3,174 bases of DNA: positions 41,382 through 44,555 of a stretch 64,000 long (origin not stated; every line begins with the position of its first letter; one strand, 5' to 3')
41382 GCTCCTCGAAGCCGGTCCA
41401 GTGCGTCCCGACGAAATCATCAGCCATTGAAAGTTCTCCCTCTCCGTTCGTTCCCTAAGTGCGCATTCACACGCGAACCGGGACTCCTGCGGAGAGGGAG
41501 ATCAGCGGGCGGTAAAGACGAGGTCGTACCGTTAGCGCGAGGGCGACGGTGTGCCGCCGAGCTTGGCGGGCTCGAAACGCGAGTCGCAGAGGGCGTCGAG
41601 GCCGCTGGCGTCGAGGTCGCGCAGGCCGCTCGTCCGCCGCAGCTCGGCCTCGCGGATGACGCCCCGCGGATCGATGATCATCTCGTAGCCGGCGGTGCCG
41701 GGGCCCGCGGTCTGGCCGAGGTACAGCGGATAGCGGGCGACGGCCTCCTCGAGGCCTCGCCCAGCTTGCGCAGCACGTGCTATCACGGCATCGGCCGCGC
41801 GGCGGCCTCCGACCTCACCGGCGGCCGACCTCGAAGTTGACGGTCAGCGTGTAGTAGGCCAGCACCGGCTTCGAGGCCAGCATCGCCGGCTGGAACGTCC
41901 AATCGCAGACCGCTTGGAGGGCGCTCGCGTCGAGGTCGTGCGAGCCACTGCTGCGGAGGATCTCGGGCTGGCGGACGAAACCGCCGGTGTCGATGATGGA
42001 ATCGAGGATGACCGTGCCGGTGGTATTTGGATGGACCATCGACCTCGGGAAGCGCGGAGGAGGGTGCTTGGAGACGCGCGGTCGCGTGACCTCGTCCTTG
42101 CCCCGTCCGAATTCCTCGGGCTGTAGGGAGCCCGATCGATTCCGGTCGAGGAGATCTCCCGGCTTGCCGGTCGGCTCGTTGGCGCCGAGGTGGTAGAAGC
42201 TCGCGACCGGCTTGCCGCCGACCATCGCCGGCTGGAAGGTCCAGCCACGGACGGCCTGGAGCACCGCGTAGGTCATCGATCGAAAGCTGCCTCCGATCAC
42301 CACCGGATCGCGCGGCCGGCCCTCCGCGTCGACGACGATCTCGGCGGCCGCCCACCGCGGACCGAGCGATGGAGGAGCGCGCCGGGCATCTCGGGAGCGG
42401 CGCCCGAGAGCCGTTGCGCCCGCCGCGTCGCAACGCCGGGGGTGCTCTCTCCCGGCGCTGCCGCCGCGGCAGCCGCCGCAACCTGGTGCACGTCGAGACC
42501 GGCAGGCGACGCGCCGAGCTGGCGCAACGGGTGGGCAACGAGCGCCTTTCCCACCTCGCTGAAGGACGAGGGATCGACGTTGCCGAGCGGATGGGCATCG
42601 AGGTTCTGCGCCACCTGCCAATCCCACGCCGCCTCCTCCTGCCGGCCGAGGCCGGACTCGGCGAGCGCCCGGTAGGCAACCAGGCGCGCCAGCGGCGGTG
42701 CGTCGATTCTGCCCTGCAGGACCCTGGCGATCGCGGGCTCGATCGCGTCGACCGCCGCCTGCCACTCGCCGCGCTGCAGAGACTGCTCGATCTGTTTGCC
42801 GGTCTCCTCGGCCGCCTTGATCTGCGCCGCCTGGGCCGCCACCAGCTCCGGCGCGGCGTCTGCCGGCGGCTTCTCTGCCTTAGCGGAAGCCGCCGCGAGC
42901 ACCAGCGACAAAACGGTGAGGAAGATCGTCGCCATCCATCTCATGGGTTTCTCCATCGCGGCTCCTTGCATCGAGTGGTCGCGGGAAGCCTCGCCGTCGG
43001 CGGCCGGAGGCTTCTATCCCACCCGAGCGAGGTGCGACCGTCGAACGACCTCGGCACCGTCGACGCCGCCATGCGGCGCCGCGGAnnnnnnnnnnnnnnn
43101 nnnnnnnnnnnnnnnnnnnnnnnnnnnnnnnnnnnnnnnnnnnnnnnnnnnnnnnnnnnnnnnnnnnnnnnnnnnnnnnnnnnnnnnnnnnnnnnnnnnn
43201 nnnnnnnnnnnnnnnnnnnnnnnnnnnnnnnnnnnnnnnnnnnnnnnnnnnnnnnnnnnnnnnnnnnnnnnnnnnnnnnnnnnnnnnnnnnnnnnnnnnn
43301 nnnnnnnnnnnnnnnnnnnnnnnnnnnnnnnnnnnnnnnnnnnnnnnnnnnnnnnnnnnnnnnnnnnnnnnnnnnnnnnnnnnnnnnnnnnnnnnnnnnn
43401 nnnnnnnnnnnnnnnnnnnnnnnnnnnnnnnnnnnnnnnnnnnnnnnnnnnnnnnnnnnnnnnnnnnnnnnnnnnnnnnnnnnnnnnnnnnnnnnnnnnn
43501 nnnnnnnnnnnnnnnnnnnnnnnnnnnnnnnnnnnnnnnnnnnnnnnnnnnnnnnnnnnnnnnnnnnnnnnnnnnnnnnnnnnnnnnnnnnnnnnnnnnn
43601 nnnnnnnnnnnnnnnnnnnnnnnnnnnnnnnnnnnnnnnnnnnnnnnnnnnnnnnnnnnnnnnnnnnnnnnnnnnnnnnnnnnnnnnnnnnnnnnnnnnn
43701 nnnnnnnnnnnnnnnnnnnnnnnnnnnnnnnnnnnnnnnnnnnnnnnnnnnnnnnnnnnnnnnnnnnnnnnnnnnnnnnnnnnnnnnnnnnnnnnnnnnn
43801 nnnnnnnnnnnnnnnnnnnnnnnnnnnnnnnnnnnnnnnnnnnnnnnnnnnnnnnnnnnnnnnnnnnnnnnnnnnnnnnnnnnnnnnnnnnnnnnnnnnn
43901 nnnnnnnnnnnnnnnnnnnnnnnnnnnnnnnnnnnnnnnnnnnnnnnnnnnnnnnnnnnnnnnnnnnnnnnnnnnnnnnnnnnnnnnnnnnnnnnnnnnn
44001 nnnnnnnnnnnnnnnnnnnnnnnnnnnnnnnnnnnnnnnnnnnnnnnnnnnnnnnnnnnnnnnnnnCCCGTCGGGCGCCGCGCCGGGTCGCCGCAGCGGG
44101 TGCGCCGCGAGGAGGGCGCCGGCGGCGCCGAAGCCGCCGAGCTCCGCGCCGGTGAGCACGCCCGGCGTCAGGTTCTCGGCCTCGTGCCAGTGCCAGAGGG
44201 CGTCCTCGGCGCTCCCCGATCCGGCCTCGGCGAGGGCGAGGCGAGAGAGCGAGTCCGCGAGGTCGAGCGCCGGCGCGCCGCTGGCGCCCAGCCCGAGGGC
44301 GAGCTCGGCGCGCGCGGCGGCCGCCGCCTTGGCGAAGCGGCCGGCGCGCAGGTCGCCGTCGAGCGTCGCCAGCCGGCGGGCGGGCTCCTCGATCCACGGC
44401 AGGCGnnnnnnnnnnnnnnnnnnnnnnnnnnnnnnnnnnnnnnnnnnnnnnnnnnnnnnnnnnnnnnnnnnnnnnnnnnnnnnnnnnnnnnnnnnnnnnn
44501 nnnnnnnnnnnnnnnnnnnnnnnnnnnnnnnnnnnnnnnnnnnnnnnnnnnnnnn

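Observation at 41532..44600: Tandem array of TonB-C-domain paralogs: one intact, one frameshifted, one 3' remnant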

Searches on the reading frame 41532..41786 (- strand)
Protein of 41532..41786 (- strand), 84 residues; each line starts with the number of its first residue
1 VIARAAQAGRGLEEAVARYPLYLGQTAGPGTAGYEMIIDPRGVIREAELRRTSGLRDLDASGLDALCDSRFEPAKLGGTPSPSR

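Call 3: search_protein_families(library=pfam, proteins=[window:41532-41786:-], max_evalue=1)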
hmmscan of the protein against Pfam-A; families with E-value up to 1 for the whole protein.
window:41532-41786:- (84 aa): 2 families
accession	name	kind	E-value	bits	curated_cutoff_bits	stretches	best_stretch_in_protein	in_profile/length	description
PF03544.19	TonB_C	-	1.6e-05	25.7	24.6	1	18-81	4-67/79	Gram-negative bacterial TonB protein C-terminal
PF13103.11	TonB_2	-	0.026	15.1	22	1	35-70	31-66/85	TonB C terminal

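Call 56: search_protein_families(library=ncbifam, proteins=[window:41532-41786:-], max_evalue=0.01)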
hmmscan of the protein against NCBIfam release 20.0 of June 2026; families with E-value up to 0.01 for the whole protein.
window:41532-41786:- (84 aa): 2 families
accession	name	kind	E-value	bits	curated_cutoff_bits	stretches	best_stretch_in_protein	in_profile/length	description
NF038079.1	TonB_sider_MxcH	equivalog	4e-05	21.9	925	1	12-84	5-76/792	TonB-dependent siderophore myxochelin receptor MxcH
TIGR01352.1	tonB_Cterm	subfamily_domain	0.00057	20.2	27.1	1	28-78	12-63/76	TonB family protein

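Call 57: list_cluster_members(proteins=[P0001, P0012, window:41532-41786:-, P0002])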
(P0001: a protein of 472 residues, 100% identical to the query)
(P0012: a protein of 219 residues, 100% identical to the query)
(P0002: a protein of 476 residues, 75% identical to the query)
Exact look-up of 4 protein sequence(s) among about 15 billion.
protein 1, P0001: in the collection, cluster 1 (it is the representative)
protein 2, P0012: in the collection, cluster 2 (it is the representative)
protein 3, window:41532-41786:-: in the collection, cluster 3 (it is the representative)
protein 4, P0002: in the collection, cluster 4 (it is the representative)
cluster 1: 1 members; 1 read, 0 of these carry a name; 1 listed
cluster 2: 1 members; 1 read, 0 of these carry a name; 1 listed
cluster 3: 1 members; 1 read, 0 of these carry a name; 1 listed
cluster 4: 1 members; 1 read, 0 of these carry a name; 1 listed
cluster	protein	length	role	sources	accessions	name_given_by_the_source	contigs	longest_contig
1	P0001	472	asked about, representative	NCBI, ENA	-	-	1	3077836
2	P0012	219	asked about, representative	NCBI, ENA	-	-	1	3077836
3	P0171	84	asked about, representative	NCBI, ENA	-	-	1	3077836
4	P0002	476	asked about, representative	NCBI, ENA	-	-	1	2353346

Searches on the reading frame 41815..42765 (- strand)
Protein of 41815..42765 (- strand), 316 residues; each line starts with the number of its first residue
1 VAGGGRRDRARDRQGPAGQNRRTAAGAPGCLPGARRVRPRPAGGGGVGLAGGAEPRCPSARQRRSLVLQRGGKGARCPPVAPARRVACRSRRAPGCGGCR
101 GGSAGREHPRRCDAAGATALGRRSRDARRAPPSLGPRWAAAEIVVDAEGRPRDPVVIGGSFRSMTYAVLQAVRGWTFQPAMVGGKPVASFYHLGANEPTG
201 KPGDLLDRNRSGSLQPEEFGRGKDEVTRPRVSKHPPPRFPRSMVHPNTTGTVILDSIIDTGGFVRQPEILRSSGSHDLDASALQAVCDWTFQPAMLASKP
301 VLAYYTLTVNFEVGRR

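Call 3: search_protein_families(library=pfam, proteins=[window:41815-42765:-], max_evalue=1)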
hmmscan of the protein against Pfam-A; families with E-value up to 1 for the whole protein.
window:41815-42765:- (316 aa): 3 families
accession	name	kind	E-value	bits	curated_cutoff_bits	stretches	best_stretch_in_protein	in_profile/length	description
PF03544.19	TonB_C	-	4.2e-23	82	24.6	2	235-312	1-78/79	Gram-negative bacterial TonB protein C-terminal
PF13202.12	EF-hand_5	-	0.077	13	25.9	1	205-221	7-23/25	EF hand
PF13103.11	TonB_2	-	0.09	13.4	22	1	257-287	34-63/85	TonB C terminal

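Call 9: find_encoding_contigs(protein=window:41815-42765:-, flank=6000, max_places=6)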
Protein window:41815-42765:- (316 aa): no gene with exactly this product is on record in the collection.

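Call 56: search_protein_families(library=ncbifam, proteins=[window:41815-42765:-], max_evalue=0.01)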
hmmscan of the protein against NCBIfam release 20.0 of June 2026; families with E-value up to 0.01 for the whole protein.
window:41815-42765:- (316 aa): 3 families
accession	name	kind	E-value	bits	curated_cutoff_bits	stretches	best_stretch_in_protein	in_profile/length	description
TIGR01352.1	tonB_Cterm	subfamily_domain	2.3e-15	56.7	27.1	1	238-313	2-75/76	TonB family protein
NF038079.1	TonB_sider_MxcH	equivalog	4e-08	31.8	925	1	229-313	2-85/792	TonB-dependent siderophore myxochelin receptor MxcH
NF033768.1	myxo_SS_tail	domain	0.0027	17.8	40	0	245-293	28-77/92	AgmX/PglI C-terminal domain-containing protein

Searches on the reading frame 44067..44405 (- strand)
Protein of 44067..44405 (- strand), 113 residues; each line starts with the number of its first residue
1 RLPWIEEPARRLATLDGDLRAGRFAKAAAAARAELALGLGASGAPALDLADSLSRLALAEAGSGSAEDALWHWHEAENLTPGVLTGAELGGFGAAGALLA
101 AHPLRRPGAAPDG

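Call 54: search_protein_representatives(protein=window:44067-44405:-)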
Query: 113 residues. Proteins with E-value up to 0.001 (for the whole library): 151; up to 1e-10: 53; up to 1e-30: 1. The best 150 are listed.
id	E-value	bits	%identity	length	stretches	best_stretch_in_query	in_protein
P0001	1.0e-62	225.9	78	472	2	1-113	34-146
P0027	3.0e-25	105.2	40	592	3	17-109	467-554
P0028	1.1e-24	103.4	43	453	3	12-113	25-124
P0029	7.9e-24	100.6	44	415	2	7-112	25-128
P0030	9.6e-24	100.3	39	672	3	14-113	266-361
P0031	1.2e-22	96.8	45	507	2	7-113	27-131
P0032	2.7e-22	95.7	43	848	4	10-109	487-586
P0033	4.6e-22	94.9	39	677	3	10-112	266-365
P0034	1.1e-20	90.5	44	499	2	8-113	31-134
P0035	2.8e-20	89.2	40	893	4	10-108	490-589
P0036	8.0e-20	87.7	42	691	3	4-108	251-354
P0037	1.6e-19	86.7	41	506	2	7-111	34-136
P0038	2.0e-18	83.2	43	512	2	12-113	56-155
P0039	2.1e-18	83.2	41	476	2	10-113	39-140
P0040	2.1e-18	83.1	45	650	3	7-109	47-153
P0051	4.5e-15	72.4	42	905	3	11-110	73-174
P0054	1.0e-14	71.3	51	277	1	9-110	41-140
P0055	1.1e-14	71.2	44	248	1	8-113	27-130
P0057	2.6e-14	70.0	43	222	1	12-113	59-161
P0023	3.3e-14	69.6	41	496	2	12-113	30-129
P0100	4.0e-07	46.8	48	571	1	19-113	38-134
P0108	1.5e-06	45.0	34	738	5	41-85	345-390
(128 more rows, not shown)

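Call 55: search_protein_families(library=pfam, proteins=[P0027, P0030, P0032, P0035, P0055, P0057, P0054, P0108, P0051, P0100], max_evalue=0.001)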
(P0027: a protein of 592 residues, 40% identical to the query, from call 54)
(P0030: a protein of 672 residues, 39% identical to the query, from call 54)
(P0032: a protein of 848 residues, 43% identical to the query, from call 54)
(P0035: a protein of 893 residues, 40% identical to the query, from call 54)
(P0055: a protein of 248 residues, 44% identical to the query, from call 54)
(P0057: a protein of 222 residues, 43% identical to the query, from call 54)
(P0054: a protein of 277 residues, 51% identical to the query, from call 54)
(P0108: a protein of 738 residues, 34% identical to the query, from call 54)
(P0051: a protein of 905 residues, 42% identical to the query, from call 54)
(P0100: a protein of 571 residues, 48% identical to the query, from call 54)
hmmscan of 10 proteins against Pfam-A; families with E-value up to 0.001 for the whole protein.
P0027 (592 aa): 1 family
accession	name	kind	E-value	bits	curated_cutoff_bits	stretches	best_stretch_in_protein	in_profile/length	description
PF03544.19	TonB_C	-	8.1e-07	29.8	24.6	0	384-438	19-74/79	Gram-negative bacterial TonB protein C-terminal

P0030 (672 aa): 1 family
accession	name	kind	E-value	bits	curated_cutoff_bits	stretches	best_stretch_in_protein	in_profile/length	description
PF03544.19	TonB_C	-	2.4e-27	95.6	24.6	2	595-670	2-78/79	Gram-negative bacterial TonB protein C-terminal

P0032 (848 aa): 1 family
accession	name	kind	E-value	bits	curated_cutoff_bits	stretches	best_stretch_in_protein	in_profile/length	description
PF03544.19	TonB_C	-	4.7e-30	104.3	24.6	2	771-846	2-78/79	Gram-negative bacterial TonB protein C-terminal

P0035 (893 aa): 1 family
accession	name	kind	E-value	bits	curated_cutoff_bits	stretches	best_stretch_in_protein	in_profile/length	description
PF03544.19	TonB_C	-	7.1e-28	97.3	24.6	3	630-684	17-73/79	Gram-negative bacterial TonB protein C-terminal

P0055 (248 aa): 0 families

P0057 (222 aa): 0 families

P0054 (277 aa): 0 families

P0108 (738 aa): 5 families
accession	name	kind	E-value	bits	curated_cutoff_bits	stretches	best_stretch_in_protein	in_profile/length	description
PF22238.1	RIP_P131-like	-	1.6e-08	35.2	27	0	304-333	8-37/96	RIP/P131 family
PF09383.16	NIL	-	1.4e-07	31.7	24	0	385-410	37-62/73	NIL domain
PF04213.18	HtaA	-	8.6e-06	26.8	24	0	139-191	70-106/164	Htaa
PF22315.2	PF0095-like_C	-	8.8e-05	23.1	27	0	138-149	13-24/43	PF0095-like, C-terminal domain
PF10055.14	DUF2292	-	0.00026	20.9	22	0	233-246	8-21/37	Uncharacterized small protein (DUF2292)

P0051 (905 aa): 1 family
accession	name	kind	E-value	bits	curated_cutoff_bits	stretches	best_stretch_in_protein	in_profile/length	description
PF03544.19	TonB_C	-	1.5e-28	99.5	24.6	2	829-902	3-77/79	Gram-negative bacterial TonB protein C-terminal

P0100 (571 aa): 22 families
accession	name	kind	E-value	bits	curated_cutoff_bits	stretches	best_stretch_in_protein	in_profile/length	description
PF00515.34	TPR_1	-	1.5e-53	177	27.8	5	433-464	3-34/34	Tetratricopeptide repeat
PF07719.23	TPR_2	-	5.5e-52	170.1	27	6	363-395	1-33/34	Tetratricopeptide repeat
PF13414.12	TPR_11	-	7.9e-51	169.9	26.8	6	440-478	3-41/42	TPR repeat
PF13181.12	TPR_8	-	8e-44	144.5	25.7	4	296-327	2-33/34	Tetratricopeptide repeat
PF13432.12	TPR_16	-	1.3e-41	141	32.7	6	300-361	2-63/65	Tetratricopeptide repeat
PF13431.12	TPR_17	-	2.5e-33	112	24.4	2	522-553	2-33/34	Tetratricopeptide repeat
PF13424.12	TPR_12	-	1.3e-27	96.2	30.1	3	432-493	4-73/77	Tetratricopeptide repeat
PF13428.12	TPR_14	-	3.7e-23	80.1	23.5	2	436-472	6-42/44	Tetratricopeptide repeat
PF13174.12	TPR_6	-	1.2e-20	73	26.3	0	298-326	3-31/33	Tetratricopeptide repeat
PF13374.12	TPR_10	-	3.7e-20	71.7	27.5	1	435-459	6-30/42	Tetratricopeptide repeat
PF14559.12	TPR_19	-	5.3e-19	68.7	25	4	441-497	1-57/68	Tetratricopeptide repeat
PF13176.12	TPR_7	-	1.1e-17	62.9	27.9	2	436-462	4-32/36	Tetratricopeptide repeat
PF13371.12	TPR_9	-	4.8e-13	49.3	35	2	443-497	7-61/73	Tetratricopeptide repeat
PF23914.1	TPR_CcmH_CycH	-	1.5e-12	48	42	2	455-566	40-154/158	Cytochrome c-type biogenesis protein H TPR domain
PF12895.13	ANAPC3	-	6.1e-12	46.1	27.2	0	396-453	22-78/82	Anaphase-promoting complex, cyclosome, subunit 3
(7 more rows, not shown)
